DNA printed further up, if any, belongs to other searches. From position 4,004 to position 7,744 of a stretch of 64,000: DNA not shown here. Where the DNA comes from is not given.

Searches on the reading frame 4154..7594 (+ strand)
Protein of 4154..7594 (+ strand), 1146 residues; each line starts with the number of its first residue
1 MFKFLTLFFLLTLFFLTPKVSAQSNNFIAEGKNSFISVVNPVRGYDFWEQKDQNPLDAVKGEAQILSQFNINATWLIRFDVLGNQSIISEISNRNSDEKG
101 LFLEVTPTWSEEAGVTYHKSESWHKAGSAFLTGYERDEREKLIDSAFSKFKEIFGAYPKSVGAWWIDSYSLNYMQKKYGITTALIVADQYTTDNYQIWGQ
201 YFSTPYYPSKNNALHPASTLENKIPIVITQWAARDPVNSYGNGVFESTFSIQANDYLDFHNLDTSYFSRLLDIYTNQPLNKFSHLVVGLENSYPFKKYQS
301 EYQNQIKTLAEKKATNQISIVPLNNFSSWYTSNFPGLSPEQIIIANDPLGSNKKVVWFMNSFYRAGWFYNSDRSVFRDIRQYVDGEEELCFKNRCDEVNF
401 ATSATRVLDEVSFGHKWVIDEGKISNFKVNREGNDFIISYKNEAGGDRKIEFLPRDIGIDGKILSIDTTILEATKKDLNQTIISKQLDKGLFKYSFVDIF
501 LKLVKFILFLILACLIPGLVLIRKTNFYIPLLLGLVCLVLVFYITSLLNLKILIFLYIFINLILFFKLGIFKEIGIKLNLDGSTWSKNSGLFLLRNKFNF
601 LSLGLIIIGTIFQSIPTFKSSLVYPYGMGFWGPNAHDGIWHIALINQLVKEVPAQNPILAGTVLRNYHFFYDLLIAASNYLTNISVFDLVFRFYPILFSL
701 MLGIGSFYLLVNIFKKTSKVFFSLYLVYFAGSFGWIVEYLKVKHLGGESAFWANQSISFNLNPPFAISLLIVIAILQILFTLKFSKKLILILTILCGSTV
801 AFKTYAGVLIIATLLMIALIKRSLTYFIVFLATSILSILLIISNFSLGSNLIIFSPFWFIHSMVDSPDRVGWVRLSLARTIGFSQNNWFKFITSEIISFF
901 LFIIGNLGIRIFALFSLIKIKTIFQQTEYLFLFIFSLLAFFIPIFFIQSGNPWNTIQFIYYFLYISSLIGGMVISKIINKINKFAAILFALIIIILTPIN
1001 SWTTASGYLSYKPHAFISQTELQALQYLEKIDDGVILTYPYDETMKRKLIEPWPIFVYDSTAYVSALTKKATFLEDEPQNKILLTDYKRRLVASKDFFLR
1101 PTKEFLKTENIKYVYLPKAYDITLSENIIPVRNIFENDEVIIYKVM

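Call 13: search_protein_families(library=pfam, proteins=[window:4154-7594:+], max_evalue=0.0001)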
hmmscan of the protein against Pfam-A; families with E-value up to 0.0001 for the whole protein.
window:4154-7594:+ (1146 aa): 0 families

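Call 33: search_protein_families(library=pfam, proteins=[window:4154-7594:+], max_evalue=5)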
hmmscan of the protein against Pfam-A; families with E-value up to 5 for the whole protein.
window:4154-7594:+ (1146 aa): 1 family
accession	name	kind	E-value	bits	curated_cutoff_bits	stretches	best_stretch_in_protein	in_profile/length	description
PF13525.12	YfiO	-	0.12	12.6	25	1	102-160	68-123/203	Outer membrane lipoprotein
